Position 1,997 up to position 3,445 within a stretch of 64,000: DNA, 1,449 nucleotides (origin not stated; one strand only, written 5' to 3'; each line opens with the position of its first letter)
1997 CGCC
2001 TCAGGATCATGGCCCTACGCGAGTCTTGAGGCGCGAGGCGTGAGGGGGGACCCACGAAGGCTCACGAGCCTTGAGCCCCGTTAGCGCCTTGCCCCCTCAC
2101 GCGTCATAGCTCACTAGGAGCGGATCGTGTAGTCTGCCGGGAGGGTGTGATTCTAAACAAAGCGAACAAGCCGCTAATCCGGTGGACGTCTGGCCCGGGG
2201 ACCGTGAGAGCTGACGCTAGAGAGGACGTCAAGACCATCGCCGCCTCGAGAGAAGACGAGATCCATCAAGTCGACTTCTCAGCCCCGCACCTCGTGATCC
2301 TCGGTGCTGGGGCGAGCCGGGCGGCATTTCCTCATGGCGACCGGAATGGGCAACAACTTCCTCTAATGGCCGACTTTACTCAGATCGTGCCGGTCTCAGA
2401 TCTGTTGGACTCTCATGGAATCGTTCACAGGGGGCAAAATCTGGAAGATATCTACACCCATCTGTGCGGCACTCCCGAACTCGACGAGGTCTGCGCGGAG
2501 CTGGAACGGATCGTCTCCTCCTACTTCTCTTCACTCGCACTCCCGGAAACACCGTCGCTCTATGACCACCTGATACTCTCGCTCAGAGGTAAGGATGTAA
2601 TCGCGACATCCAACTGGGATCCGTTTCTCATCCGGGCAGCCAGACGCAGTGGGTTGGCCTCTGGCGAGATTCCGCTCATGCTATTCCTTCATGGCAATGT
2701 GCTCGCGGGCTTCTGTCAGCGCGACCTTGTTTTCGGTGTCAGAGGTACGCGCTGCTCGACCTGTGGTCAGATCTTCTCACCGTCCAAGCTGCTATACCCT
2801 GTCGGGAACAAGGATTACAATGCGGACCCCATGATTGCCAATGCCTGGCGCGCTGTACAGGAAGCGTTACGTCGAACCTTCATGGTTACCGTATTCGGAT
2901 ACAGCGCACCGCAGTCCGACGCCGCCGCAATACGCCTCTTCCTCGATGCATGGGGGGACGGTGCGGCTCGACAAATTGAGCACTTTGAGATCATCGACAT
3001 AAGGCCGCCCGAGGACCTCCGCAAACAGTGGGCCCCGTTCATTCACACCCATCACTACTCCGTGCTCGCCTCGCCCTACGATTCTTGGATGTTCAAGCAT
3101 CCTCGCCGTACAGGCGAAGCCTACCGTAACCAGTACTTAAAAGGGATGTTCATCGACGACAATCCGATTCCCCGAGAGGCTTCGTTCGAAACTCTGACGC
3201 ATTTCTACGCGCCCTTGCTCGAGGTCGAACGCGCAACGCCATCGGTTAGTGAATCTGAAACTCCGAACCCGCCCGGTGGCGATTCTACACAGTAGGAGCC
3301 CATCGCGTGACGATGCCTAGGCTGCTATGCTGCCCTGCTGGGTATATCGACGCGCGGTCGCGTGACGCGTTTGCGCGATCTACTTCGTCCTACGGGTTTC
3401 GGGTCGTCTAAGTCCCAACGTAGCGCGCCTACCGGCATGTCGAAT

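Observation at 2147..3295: Stand-alone SIR2-like protein: candidate NAD+-depleting defence effector with an uncharacterised C-terminal domain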

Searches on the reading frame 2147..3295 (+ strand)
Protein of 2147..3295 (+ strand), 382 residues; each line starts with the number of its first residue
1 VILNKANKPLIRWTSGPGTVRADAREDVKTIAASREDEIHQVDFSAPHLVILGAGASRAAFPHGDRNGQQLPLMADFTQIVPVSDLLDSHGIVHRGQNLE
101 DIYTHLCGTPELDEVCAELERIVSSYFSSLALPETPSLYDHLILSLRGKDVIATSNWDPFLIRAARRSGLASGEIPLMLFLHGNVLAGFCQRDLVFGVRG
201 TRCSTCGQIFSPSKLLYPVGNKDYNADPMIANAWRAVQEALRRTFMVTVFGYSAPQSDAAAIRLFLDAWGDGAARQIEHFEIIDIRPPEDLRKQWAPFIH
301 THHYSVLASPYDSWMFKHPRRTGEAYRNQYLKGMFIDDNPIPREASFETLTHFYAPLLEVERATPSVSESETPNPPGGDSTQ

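Call 3: search_protein_families(library=pfam, proteins=[window:2147-3295:+], max_evalue=1)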
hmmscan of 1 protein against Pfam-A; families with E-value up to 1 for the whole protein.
window:2147-3295:+ (382 aa): 0 families

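Call 4: search_protein_families(library=padloc, proteins=[window:2147-3295:+], max_evalue=1)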
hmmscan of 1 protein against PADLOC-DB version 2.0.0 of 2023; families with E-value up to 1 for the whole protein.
window:2147-3295:+ (382 aa): 0 families

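Call 5: search_protein_families(library=ncbifam, proteins=[window:2147-3295:+], max_evalue=1)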
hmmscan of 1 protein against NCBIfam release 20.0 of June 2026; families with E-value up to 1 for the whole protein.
window:2147-3295:+ (382 aa): 0 families

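Call 7: find_homologous_proteins(query=window:2147-3295:+, max_evalue=0.001)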
Query window:2147-3295:+ (382 aa): 4218 proteins with E <= 0.001 among 8000 candidates; the best 120 are listed.
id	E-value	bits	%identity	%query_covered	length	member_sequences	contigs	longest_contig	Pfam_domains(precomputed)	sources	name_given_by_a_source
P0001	4.7e-211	719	100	81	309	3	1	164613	-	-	-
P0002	5.9e-134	465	61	87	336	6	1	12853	-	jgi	jgi:hypothetical protein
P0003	3.2e-133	462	62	87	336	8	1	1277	-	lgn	-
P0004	6.9e-133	461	60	86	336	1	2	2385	-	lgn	-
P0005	9.0e-132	458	59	86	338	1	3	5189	-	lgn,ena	-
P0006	6.3e-130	452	59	86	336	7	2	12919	-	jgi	jgi:hypothetical protein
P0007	7.2e-130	451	58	87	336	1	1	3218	-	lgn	-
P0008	1.7e-129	450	58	86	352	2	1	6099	-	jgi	-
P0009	3.8e-129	449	59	86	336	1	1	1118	-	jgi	-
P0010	6.7e-129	448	57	88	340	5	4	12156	-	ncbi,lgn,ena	-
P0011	2.5e-128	446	58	86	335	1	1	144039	-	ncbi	ncbi:MAG: hypothetical protein ACYCT9_05400 [Leptospirillum sp.]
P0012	8.0e-128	445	59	86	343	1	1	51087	-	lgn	-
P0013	1.5e-127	444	57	87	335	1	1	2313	-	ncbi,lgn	-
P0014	1.7e-127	444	55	90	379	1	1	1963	-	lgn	-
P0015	5.2e-127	442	58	87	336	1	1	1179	-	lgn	-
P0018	2.1e-124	433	56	89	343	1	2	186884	-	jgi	jgi:hypothetical protein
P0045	3.6e-118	413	54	86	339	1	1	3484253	-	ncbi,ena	-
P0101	3.4e-112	393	54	87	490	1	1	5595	-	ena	-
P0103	4.1e-112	393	50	85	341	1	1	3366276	-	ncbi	-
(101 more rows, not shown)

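Call 9: search_solved_structures(query=A1, max_evalue=10, show_alignments=3)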
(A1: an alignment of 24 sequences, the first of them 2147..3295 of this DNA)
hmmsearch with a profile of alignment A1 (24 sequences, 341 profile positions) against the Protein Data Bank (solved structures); distinct sequences matched with E-value up to 10: 25.
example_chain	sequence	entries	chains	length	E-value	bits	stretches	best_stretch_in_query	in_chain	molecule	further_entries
7qub_AAA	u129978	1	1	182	0.012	18.1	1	8-66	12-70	Protease 3C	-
8cny_A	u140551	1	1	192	0.036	16.6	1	8-66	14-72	Protease 3C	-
5hxf_A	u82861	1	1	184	0.055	16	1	8-66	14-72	3C protease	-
5dp5_A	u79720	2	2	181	0.055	15.9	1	8-66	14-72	3C proteinase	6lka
3sjk_A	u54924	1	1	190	0.055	15.9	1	8-66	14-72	3C protease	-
3sjo_A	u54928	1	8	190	0.056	15.9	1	8-66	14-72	3C protease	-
7dnc_A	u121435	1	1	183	0.06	15.8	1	8-66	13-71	3C protease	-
4ghq_A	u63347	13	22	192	0.061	15.8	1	8-66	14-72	3C proteinase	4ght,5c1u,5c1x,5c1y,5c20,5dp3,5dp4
9fs7_A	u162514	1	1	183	0.07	15.6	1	8-66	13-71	Genome polyprotein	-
3sj9_A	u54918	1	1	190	0.074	15.5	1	8-66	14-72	3C protease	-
3sj8_A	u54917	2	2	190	0.074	15.5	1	8-66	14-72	3C protease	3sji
5wq2_A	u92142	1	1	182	0.083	15.3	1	8-66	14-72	3C protein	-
3r0f_A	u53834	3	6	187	0.1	15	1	8-66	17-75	3C protein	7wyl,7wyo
3osy_A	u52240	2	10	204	0.12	14.8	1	8-66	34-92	3C protease | 3C protein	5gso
1uur_A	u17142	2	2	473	0.13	14.7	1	261-331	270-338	STATA PROTEIN | STAT PROTEIN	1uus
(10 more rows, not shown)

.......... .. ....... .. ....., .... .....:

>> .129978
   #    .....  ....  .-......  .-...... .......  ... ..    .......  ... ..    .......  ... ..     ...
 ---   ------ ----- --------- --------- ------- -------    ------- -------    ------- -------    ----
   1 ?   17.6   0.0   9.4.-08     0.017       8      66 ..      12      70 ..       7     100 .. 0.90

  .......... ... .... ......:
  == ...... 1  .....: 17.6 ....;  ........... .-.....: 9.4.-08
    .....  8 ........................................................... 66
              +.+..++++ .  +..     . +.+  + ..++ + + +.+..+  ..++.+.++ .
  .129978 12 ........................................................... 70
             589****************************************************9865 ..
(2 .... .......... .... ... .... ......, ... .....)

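Call 14: find_encoding_contigs(protein=P0045, flank=8000, max_places=3)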
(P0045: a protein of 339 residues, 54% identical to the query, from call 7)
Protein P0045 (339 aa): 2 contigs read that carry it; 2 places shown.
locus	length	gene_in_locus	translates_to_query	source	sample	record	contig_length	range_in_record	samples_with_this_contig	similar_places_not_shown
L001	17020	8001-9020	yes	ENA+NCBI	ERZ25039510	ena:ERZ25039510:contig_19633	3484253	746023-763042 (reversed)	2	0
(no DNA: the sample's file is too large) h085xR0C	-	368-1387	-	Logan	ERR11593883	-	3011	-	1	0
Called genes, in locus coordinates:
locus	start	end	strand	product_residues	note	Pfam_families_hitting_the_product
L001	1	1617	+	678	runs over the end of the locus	PF06480:FtsH_ext, PF06068:TIP49 (weak), PF00004:AAA, PF07728:AAA_5 (weak), PF17862:AAA_lid_3, PF01434:Peptidase_M41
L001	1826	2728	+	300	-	PF00809:Pterin_bind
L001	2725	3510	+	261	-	PF19293:CdaA_N (weak), PF02457:DAC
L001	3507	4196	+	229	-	PF07949:YbbR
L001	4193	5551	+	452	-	PF02878:PGM_PMM_I, PF02879:PGM_PMM_II, PF02880:PGM_PMM_III, PF00408:PGM_PMM_IV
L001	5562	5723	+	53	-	-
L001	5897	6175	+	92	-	-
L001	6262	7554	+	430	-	PF13424:TPR_12 (faint), PF07719:TPR_2 (faint)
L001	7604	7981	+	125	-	-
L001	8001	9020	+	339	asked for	-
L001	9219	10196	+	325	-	-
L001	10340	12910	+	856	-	PF03176:MMPL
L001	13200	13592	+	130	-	-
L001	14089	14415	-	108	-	-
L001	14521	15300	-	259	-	PF03740:PdxJ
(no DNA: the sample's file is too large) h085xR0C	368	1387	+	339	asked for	-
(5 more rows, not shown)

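Call 15: find_encoding_contigs(protein=P0011, flank=8000, max_places=3)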
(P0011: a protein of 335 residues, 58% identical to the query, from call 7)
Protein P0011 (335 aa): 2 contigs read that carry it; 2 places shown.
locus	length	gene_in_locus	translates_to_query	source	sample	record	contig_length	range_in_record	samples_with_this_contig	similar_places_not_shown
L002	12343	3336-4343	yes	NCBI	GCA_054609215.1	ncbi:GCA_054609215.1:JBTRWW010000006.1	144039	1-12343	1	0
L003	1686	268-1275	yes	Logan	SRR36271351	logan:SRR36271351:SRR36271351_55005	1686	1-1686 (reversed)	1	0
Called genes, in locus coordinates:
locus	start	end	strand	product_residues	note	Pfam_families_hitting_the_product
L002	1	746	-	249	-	PF02534:T4SS-DNA_transf (weak), PF10412:TrwB_AAD_bind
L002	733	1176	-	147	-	-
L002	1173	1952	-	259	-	PF01402:RHH_1 (weak)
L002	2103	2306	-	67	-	-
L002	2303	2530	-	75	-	-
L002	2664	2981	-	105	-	-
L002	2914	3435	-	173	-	PF01402:RHH_1 (weak)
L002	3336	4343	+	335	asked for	-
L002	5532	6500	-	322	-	-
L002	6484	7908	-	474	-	PF00772:DnaB, PF13481:AAA_25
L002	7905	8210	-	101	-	-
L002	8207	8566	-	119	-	-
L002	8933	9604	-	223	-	-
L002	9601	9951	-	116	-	PF13560:HTH_31, PF01381:HTH_3, PF12844:HTH_19, PF13443:HTH_26 (weak)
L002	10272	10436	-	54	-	-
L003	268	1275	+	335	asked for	-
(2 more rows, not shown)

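Call 17: find_encoding_contigs(protein=P0103, flank=8000, max_places=2)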
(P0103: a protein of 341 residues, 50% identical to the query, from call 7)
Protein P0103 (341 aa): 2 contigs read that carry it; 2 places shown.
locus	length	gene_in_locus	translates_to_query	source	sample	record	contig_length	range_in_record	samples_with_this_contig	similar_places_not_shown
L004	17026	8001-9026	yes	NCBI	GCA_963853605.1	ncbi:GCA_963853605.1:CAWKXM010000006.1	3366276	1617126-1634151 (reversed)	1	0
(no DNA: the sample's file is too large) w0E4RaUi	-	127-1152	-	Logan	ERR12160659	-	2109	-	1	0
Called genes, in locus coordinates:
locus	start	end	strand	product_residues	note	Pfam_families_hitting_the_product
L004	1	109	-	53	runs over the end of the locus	-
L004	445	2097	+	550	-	PF13860:FlgD_ig (weak), PF18962:Por_Secre_tail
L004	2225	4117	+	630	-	PF12969:DUF3857, PF01841:Transglut_core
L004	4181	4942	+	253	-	-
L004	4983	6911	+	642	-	PF12969:DUF3857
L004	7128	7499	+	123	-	PF00507:Oxidored_q4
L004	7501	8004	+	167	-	PF01058:Oxidored_q6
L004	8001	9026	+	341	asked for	-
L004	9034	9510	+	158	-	PF00329:Complex1_30kDa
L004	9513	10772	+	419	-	PF00346:Complex1_49kDa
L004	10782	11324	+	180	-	PF01257:2Fe-2S_thioredx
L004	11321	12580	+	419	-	PF01512:Complex1_51K, PF10531:SLBB, PF22461:SLBB_2, PF10589:NADH_4Fe-4S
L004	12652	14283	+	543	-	PF13510:Fer2_4, PF10588:NADH-G_4Fe-4S_3, PF22117:Fer4_Nqo3, PF00384:Molybdopterin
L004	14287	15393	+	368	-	PF00146:NADHdh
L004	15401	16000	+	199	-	PF13183:Fer4_8 (faint), PF13187:Fer4_9 (faint), PF13534:Fer4_17 (faint), PF12838:Fer4_7, PF13484:Fer4_16 (faint), PF00037:Fer4 (weak)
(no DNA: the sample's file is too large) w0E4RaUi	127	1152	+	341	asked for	-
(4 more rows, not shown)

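Call 18: find_encoding_contigs(protein=P0018, flank=8000, max_places=2)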
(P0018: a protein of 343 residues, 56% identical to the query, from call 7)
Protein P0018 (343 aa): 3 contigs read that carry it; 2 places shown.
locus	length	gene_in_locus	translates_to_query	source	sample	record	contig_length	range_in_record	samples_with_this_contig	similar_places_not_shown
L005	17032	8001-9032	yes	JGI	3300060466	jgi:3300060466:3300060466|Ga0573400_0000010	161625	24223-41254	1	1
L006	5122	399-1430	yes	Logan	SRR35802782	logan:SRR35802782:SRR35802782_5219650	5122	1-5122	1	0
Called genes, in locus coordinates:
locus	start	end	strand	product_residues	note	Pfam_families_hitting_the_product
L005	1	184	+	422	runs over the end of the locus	PF13489:Methyltransf_23, PF07021:MetW, PF08241:Methyltransf_11, PF08242:Methyltransf_12, PF13649:Methyltransf_25, PF13847:Methyltransf_31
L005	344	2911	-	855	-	PF00912:Transgly, PF17092:PCB_OB (weak), PF00905:Transpeptidase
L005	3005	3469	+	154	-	-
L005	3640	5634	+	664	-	PF00270:DEAD (faint), PF04851:ResIII, PF17757:UvrB_inter, PF27431:UvrB_3rd, PF00271:Helicase_C, PF12344:UvrB, PF02151:UVR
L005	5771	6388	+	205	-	-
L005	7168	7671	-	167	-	-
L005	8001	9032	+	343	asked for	-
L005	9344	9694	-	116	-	PF13560:HTH_31 (faint), PF13744:HTH_37, PF01381:HTH_3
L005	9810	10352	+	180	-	PF08002:DUF1697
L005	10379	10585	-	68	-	-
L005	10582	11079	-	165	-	PF09970:DUF2204 (faint), PF19502:DUF6036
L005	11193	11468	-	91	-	-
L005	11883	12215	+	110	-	-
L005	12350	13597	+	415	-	PF00909:Ammonium_transp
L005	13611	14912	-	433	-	PF01266:DAO (faint), PF07992:Pyr_redox_2, PF13450:NAD_binding_8 (weak), PF13454:NAD_binding_9 (faint), PF00070:Pyr_redox, PF22366:NDH2_C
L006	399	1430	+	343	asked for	-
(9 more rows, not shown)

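Call 19: predict_structure(alignment_id=A1)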
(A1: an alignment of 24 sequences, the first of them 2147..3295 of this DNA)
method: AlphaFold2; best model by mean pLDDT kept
length: 382 residues; sequences in the alignment: 24
mean_pLDDT: 80.2   pTM: 0.80
mean pLDDT of the five models: 80.2, 79.8, 79.5, 78.9, 78.5
residues with pLDDT >= 90: 132; 70-90: 173; 50-70: 40; < 50: 37
segments of 3 or more residues with pLDDT < 50: 1-3, 9-27, 370-382
pLDDT, mean of each block of 10 residues (from residue 1): 48 42 48 82 91 84 92 87 95 87 88 92 92 93 95 88 93 89 82 83 91 66 74 87 89 57 71 73 83 76 79 92 90 86 92 94 71 37 33
secondary structure, 60 per line:
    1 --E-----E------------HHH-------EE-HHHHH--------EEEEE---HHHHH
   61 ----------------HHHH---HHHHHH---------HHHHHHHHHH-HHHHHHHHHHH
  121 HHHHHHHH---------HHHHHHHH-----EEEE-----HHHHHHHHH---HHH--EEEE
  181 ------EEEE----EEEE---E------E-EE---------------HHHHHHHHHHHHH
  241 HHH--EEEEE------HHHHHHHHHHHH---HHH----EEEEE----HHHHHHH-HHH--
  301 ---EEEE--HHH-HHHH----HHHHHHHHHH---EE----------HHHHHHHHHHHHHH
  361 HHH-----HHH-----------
elements in order: H35-39 E48-52 H56-60 H77-80 H84-89 H99-108 H110-128 H138-145 E151-154 H160-168 E177-180 E187-190 E195-198 H228-243 E246-250 H257-268 E279-283 H288-294 E304-307 H314-317 H322-331 H347-363

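Call 22: fold_search(library=pdb, model_id=the predicted structure)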
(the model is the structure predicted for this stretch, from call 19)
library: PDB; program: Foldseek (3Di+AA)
matches with E <= 10: 1057; with E <= 0.001: 16
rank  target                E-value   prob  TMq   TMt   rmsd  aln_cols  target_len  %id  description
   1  6rxj_A                2.4e-06  1.00  0.37  0.55   7.6       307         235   16  Crystal structure of CobB wt in complex with H4K16-Acetyl peptide (released 2020-04-15)
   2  6rxq_C                3.5e-06  1.00  0.35  0.54   8.0       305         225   18  Crystal structure of CobB Ac2 (A76G,I131C,V162A) in complex with H4K16Cr-2'OH-ADPr peptide intermediate after soaking (released 2020-04-15)
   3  6rxq_A                3.5e-06  1.00  0.35  0.54   7.7       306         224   17  Crystal structure of CobB Ac2 (A76G,I131C,V162A) in complex with H4K16Cr-2'OH-ADPr peptide intermediate after soaking (released 2020-04-15)
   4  1ici_A                3.7e-06  1.00  0.34  0.47   8.7       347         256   14  CRYSTAL STRUCTURE OF A SIR2 HOMOLOG-NAD COMPLEX (released 2001-05-02)
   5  6rxq_B                4.2e-06  1.00  0.35  0.54   8.2       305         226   17  Crystal structure of CobB Ac2 (A76G,I131C,V162A) in complex with H4K16Cr-2'OH-ADPr peptide intermediate after soaking (released 2020-04-15)
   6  6rxq_D                4.5e-06  1.00  0.34  0.52   9.1       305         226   17  Crystal structure of CobB Ac2 (A76G,I131C,V162A) in complex with H4K16Cr-2'OH-ADPr peptide intermediate after soaking (released 2020-04-15)
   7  1m2h                  4.5e-06  1.00  0.31  0.44  10.0       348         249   14  Sir2 homologue S24A mutant-ADP ribose complex (released 2003-04-08)
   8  1ici_B                4.8e-06  1.00  0.37  0.54   7.8       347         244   14  CRYSTAL STRUCTURE OF A SIR2 HOMOLOG-NAD COMPLEX (released 2001-05-02)
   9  3u31_A                5.4e-06  1.00  0.37  0.49   7.7       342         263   14  Plasmodium falciparum Sir2A preferentially hydrolyzes medium and long chain fatty acyl lysine (released 2011-11-09)
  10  4bv2_B                1.1e-05  1.00  0.29  0.44   9.0       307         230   14  CRYSTAL STRUCTURE OF SIR2 IN COMPLEX WITH THE INHIBITOR EX-527, 2'-O-ACETYL-ADP-RIBOSE AND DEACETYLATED P53-PEPTIDE (released 2013-07-17)
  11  8suw_B                1.2e-05  1.00  0.42  0.41  12.3       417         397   16  E. coli SIR2-HerA complex (dodecamer SIR2 bound 4 protomers of HerA) (released 2024-03-27)
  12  8of4_L                2.0e-05  1.00  0.28  0.41  13.7       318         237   12  Nucleosome Bound human SIRT6 (Composite) (released 2023-08-09)
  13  1m2n_A                2.1e-05  1.00  0.32  0.46   8.9       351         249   14  Sir2 homologues (D102G/F159A/R170A) mutant-2'-O-acetyl ADP ribose complex (released 2003-04-08)
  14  1m2g                  2.1e-05  1.00  0.31  0.43   9.2       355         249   12  Sir2 homologue-ADP ribose complex (released 2003-04-08)
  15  1m2k                  2.5e-05  1.00  0.35  0.49   7.9       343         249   13  Sir2 homologue F159A mutant-ADP ribose complex (released 2003-04-08)
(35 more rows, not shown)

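Call 23: find_related_loci(query=A1, collection=genome_contigs, flank=10000)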
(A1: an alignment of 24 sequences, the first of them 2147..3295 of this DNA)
Query A1 (382 aa) in genome_contigs; peptide patterns used: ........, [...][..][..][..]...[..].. (x = any residue, [..] = any of these).
483 stretches matched a pattern; 477 encode a relative of the query (tblastn E <= 1e-3); the best 80 are kept; 80 distinct loci.
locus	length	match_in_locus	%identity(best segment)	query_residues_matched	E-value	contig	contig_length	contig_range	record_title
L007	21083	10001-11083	55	27-382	5e-133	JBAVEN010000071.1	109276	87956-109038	MAG: Bryobacteraceae bacterium isolate MFD04928_ilm_asm_bin32 k127_167297, whole genome shotgun sequence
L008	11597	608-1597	59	33-362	8e-133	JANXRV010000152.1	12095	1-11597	MAG: Proteobacteria bacterium isolate 336R_metabat_352_sub 336R_k141_876308, whole genome shotgun sequence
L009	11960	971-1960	57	33-362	3e-130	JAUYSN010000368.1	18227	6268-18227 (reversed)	MAG: Sulfuricella sp. isolate C8_concoct.bin.104_sub C8_k141_85045, whole genome shotgun sequence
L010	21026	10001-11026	53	21-361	1e-122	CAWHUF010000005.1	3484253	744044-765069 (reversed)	MAG: uncultured Acidobacteriota bacterium isolate MFD03066.bin.1.255 genome assembly, contig: contig_19633, whole genome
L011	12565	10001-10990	54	29-362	1e-121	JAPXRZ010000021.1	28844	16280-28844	MAG: Methanolinea sp. isolate binned_ad_9.15 NODE_1827_length_28844_cov_5.249051, whole genome shotgun sequence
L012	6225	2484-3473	56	34-362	2e-119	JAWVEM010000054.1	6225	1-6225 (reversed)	MAG: Blastocatellia bacterium isolate BP_43 scaffold_4605652, whole genome shotgun sequence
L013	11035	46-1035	53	34-361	9e-118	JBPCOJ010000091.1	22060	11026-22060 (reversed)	MAG: Pyrinomonadaceae bacterium isolate TH_ant_mag_153 S1Ck127_4653608_flag_0_multi_20.0000_len_22060, whole genome shot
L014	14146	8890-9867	53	31-357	4e-117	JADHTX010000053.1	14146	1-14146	MAG: Methylobacter sp. isolate BS150m-G31 BS-150m-C3856, whole genome shotgun sequence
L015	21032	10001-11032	49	29-373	7e-116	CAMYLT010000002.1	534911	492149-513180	MAG: uncultured Porticoccus sp. isolate Biocath_Gamma_027 genome assembly, contig: k127_3984, whole genome shotgun seque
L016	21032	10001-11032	50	29-373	3e-116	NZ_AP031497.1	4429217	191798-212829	Simiduia litorea strain KMM 9504 chromosome, complete genome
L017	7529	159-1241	48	16-380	2e-115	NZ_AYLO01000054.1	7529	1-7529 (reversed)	Methyloglobulus morosus KoM1 MGMO_56c, whole genome shotgun sequence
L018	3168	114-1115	50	30-364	1e-118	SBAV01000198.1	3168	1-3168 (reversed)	MAG: Methylobacter tundripaludum isolate Bin_16_1 Ba_contig35094, whole genome shotgun sequence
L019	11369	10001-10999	51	29-362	5e-114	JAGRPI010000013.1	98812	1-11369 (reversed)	MAG: Candidatus Ferrigenium bremense isolate BP06 k141_5663, whole genome shotgun sequence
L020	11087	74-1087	49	28-366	8e-114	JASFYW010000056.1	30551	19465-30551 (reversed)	MAG: Woeseiaceae bacterium isolate MAY_MAG_00009 ALL_000000001028, whole genome shotgun sequence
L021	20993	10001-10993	50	31-361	1e-112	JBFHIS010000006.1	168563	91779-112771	MAG: Sulfurimonadaceae bacterium isolate Mix_sand07.2021.05.G.45 k141_1219538_length_168563_cov_26.4586, whole genome sh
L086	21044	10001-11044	42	37-380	2e-89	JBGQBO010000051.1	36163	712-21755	MAG: Terriglobia bacterium isolate OBJ2_061818_110_62 k141_224658_length_36163_cov_15.9810, whole genome shotgun sequenc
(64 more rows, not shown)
